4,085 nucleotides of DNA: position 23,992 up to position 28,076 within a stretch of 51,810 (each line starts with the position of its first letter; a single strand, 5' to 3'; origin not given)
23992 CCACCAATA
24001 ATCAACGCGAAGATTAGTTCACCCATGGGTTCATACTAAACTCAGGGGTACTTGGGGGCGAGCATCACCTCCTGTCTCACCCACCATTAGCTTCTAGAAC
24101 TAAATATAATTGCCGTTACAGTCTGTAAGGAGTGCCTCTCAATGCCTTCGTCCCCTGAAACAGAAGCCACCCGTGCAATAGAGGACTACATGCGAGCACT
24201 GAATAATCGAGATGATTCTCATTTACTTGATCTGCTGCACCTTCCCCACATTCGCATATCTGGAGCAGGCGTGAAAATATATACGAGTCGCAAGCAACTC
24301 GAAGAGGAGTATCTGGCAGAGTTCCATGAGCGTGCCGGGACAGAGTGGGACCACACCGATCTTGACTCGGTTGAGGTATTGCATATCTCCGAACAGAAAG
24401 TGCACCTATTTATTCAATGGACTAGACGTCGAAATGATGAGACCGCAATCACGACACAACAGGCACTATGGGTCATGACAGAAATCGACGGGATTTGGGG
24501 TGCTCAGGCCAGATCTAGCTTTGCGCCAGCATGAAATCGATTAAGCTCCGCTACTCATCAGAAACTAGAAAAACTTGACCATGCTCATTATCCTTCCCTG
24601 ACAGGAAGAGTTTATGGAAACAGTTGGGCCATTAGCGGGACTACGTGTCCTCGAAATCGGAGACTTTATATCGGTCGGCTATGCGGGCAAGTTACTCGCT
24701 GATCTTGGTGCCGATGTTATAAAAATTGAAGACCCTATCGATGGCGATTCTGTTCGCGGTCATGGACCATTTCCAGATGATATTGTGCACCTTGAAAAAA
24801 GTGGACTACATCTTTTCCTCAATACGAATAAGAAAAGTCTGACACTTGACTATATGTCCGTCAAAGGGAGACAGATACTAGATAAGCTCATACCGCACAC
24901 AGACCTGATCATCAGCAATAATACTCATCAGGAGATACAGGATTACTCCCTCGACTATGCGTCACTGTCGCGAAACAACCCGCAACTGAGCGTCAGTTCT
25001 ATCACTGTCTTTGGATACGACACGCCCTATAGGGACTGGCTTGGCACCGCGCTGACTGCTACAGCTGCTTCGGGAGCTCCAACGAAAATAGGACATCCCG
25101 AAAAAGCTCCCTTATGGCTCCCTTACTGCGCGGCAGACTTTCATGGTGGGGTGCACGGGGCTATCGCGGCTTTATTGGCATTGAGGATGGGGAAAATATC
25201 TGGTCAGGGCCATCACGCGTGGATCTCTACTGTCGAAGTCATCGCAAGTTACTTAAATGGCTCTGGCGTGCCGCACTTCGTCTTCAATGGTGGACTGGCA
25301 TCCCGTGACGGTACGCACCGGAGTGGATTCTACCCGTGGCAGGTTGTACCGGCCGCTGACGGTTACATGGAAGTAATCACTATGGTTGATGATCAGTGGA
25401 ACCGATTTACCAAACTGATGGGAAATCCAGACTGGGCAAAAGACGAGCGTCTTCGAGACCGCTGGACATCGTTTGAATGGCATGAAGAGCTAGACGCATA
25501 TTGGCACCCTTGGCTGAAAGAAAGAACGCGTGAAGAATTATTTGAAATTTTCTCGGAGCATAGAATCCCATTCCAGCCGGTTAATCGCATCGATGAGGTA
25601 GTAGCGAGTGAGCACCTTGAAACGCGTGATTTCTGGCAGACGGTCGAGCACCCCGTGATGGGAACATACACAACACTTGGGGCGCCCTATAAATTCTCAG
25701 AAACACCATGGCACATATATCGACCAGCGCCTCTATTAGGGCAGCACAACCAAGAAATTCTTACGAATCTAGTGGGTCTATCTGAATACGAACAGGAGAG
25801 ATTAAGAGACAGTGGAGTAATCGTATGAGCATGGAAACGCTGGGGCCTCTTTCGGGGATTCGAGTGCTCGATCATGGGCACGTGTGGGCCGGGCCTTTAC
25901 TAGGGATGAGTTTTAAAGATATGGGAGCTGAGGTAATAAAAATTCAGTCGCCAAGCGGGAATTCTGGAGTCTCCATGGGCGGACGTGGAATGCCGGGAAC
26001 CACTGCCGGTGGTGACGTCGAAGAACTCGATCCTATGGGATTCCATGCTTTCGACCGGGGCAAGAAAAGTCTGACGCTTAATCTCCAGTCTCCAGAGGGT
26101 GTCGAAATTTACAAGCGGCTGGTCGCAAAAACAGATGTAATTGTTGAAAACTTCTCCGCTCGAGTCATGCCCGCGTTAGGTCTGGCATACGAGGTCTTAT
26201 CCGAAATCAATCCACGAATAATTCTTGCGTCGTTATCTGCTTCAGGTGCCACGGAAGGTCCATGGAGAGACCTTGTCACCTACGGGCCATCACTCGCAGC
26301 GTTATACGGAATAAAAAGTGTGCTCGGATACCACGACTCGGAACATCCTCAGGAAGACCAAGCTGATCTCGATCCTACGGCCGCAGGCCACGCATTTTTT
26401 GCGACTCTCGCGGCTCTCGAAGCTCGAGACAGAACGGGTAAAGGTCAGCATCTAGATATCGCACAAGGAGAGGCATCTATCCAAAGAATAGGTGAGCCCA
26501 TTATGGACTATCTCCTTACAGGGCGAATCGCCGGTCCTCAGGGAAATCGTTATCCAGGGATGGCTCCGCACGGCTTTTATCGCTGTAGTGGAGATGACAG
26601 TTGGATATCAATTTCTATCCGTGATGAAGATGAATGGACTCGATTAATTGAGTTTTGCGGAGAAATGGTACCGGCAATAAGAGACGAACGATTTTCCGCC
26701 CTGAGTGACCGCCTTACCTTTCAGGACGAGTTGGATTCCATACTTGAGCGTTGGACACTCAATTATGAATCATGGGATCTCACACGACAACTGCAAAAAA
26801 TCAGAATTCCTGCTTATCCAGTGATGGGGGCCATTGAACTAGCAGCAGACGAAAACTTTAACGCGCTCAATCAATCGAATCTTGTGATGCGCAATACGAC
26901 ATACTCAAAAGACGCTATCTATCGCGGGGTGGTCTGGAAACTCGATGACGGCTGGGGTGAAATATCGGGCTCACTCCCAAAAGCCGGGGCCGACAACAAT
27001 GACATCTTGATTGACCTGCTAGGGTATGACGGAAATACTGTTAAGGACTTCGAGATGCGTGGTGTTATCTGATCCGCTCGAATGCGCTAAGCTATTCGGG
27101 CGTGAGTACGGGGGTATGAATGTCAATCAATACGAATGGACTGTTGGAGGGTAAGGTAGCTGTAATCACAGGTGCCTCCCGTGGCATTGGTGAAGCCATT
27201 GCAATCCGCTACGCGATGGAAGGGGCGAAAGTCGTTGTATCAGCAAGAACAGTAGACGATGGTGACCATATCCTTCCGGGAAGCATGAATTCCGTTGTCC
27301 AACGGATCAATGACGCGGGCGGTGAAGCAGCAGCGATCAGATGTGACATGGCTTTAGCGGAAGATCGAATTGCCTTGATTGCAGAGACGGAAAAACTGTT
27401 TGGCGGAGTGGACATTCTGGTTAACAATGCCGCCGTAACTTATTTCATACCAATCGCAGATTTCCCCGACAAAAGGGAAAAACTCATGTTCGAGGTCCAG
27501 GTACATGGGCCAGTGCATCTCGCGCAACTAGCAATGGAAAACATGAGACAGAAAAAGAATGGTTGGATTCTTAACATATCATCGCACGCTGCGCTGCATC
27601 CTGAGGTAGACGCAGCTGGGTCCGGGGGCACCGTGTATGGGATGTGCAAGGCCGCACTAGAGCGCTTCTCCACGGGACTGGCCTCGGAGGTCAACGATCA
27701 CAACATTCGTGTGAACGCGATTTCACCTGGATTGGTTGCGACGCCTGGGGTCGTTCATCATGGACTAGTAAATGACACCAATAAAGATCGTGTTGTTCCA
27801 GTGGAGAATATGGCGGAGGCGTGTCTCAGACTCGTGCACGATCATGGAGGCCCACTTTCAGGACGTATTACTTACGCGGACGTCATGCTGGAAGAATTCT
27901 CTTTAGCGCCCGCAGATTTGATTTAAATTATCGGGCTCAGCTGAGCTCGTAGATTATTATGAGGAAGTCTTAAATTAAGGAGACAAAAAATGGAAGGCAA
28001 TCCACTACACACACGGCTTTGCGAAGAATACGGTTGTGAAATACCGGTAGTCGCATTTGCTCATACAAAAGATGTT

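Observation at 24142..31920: Nine-gene co-directional cluster (NTF2-like, CoA-transferase pair, SDR, NMO-like, orphan, EtfB, EtfA, PHP) with ETF but no acyl-CoA dehydrogenase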

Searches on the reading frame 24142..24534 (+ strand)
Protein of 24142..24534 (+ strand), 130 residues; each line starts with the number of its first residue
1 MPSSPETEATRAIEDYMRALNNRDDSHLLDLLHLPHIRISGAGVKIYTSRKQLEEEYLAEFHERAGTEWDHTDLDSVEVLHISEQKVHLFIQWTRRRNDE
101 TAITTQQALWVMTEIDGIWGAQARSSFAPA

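Call 3: search_protein_families(library=pfam, proteins=[window:24142-24534:+])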
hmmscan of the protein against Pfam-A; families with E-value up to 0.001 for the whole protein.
window:24142-24534:+ (130 aa): 0 families

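Call 8: search_protein_families(library=ncbifam, proteins=[window:24142-24534:+], max_evalue=0.01)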
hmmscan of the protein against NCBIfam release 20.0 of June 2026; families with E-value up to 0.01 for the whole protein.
window:24142-24534:+ (130 aa): 1 family
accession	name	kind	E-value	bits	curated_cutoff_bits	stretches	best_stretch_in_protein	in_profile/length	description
NF051431.1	Rv0361_Cterm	subfamily_domain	0.007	16.6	37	0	5-28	35-58/140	Rv0361 family membrane protein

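Call 46: search_solved_structures(query=window:24142-24534:+, max_evalue=1)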
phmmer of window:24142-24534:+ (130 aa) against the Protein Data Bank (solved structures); distinct sequences matched with E-value up to 1: 1.
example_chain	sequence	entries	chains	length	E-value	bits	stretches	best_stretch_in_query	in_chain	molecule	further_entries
8pjw_A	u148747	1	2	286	0.00015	25.3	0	70-118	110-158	SAKe6FE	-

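Call 50: search_protein_families(library=pfam, proteins=[window:24142-24534:+], max_evalue=10)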
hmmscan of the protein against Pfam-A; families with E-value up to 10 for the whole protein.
window:24142-24534:+ (130 aa): 2 families
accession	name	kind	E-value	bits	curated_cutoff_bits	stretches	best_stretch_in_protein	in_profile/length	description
PF14534.12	DUF4440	-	0.0061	17.4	25.2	1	12-119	4-105/107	Domain of unknown function (DUF4440)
PF20795.3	DUF6841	-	0.0065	17.4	27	1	23-119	23-119/129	NTF2-like protein (DUF6841)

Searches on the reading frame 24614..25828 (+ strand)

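Call 3: search_protein_families(library=pfam, proteins=[window:24614-25828:+])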
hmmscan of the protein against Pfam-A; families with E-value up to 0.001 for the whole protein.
window:24614-25828:+ (404 aa): 1 family
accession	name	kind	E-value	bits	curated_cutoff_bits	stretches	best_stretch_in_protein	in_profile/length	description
PF02515.22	CoA_transf_3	-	6.8e-85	285.8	23.3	1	7-379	1-366/366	CoA-transferase family III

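Call 8: search_protein_families(library=ncbifam, proteins=[window:24614-25828:+], max_evalue=0.01)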
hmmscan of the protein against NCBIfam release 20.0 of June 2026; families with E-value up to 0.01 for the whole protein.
window:24614-25828:+ (404 aa): 7 families
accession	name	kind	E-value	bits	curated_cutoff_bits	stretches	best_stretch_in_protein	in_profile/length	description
NF052585.1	SucGlutTfsCaiB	equivalog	2.7e-61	207.3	750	1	5-387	6-389/394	succinate--glutarate CoA-transferase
NF003809.0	PRK05398.1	subfamily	1e-50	172.6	442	2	6-205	4-199/416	formyl-CoA transferase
NF041294.1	Scnl_mescCoAtase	equivalog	6.9e-49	167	700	1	6-383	3-380/381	succinyl-CoA:mesaconate CoA-transferase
TIGR03253.1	oxalate_frc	equivalog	3.2e-48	164.5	504.2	2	6-205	3-198/416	formyl-CoA transferase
NF002914.1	PRK03525.1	equivalog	6.1e-30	104.4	413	1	3-403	6-397/400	L-carnitine CoA-transferase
TIGR04253.1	mesacon_CoA_iso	equivalog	1.2e-27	97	725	1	7-403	3-400/403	2-methylfumaryl-CoA isomerase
NF008511.0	PRK11430.1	equivalog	4.9e-27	95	522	1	2-382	5-375/381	CoA:oxalate CoA-transferase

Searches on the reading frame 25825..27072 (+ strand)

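Call 3: search_protein_families(library=pfam, proteins=[window:25825-27072:+])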
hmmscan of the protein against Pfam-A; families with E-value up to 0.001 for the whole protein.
window:25825-27072:+ (415 aa): 1 family
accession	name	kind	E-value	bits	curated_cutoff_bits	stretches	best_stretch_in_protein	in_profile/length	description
PF02515.22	CoA_transf_3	-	1.4e-77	261.7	23.3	1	9-391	1-366/366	CoA-transferase family III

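Call 8: search_protein_families(library=ncbifam, proteins=[window:25825-27072:+], max_evalue=0.01)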
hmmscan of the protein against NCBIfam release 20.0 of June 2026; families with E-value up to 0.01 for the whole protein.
window:25825-27072:+ (415 aa): 8 families
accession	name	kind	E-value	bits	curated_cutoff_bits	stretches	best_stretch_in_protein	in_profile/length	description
NF052585.1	SucGlutTfsCaiB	equivalog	7.5e-48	163.1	750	1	7-347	6-339/394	succinate--glutarate CoA-transferase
TIGR03253.1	oxalate_frc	equivalog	6.8e-47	160.1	504.2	2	8-217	3-202/416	formyl-CoA transferase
NF003809.0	PRK05398.1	subfamily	6e-46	156.8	442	2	8-218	4-204/416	formyl-CoA transferase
NF008511.0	PRK11430.1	equivalog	1e-40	140.1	522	1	4-348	5-338/381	CoA:oxalate CoA-transferase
NF041294.1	Scnl_mescCoAtase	equivalog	1.2e-37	130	700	1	7-346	2-332/381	succinyl-CoA:mesaconate CoA-transferase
NF002914.1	PRK03525.1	equivalog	2.6e-26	92.5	413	1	2-415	3-397/400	L-carnitine CoA-transferase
TIGR04253.1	mesacon_CoA_iso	equivalog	5e-07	29.1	725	1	9-256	3-238/403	2-methylfumaryl-CoA isomerase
NF003062.0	PRK03987.1-1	equivalog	0.0093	15.2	213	0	353-397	109-153/264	translation initiation factor IF-2 subunit alpha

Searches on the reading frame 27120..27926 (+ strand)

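Call 3: search_protein_families(library=pfam, proteins=[window:27120-27926:+])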
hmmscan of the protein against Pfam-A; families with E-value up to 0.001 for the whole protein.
window:27120-27926:+ (268 aa): 3 families
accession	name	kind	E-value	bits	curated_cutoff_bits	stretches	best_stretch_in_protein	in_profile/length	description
PF00106.31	adh_short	-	1.8e-43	148.8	26.6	1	12-209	1-185/195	short chain dehydrogenase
PF13561.12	adh_short_C2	-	6.2e-36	124.6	27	1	18-254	1-232/236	Enoyl-(Acyl carrier protein) reductase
PF08659.16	KR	-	4.9e-07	30.3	22.6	1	15-159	4-140/180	KR domain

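Call 8: search_protein_families(library=ncbifam, proteins=[window:27120-27926:+], max_evalue=0.01)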
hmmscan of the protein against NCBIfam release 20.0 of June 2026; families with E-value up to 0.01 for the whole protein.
window:27120-27926:+ (268 aa): 233 families (the best 25 are shown)
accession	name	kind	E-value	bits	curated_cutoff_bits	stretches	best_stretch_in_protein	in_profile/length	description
NF005559.1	PRK07231.1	subfamily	4.3e-46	157.4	215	1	9-211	2-191/249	glucose 1-dehydrogenase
NF006133.0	PRK08278.1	subfamily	2.2e-45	154.8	250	1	9-259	4-250/278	SDR family oxidoreductase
NF004198.0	PRK05653.1-3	equivalog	3.5e-39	134.8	296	1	8-213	4-196/248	3-oxoacyl-ACP reductase FabG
NF005446.0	PRK07035.1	equivalog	4.2e-39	134.3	373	1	9-209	9-197/255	SDR family oxidoreductase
TIGR01963.1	PHB_DH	subfamily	4e-38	131.1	307.05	1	12-233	2-208/255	3-hydroxybutyrate dehydrogenase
NF009093.0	PRK12429.1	subfamily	5.4e-38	130.8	258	1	9-236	3-215/259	3-hydroxybutyrate dehydrogenase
NF005806.0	PRK07666.1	equivalog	1.7e-36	125.7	286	1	8-236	4-218/239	3-ketoacyl-ACP reductase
NF004773.0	PRK06113.1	equivalog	2.2e-36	125.6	367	1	2-210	2-196/255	7-alpha-hydroxysteroid dehydrogenase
NF005853.0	PRK07774.1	equivalog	1.1e-35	123.2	303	1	9-252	4-241/250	SDR family oxidoreductase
NF006070.0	PRK08213.1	subfamily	1.8e-35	122.7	279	1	9-208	10-201/259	gluconate 5-dehydrogenase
TIGR03971.1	SDR_subfam_1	subfamily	7.6e-35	120.5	300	1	9-232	1-223/271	mycofactocin-coupled SDR family oxidoreductase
NF005672.0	PRK07454.1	equivalog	2e-34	118.8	234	1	12-239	7-221/241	SDR family oxidoreductase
NF006080.0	PRK08226.1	equivalog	3.3e-34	118.5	356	1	7-234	2-215/263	SDR family oxidoreductase UcpA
NF009468.0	PRK12826.1-4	equivalog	8e-34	117.5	318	1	9-233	5-223/256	SDR family oxidoreductase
NF004746.0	PRK06077.1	equivalog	8.5e-34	117.1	320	1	9-208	4-188/252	3-ketoacyl-(acyl-carrier-protein) reductase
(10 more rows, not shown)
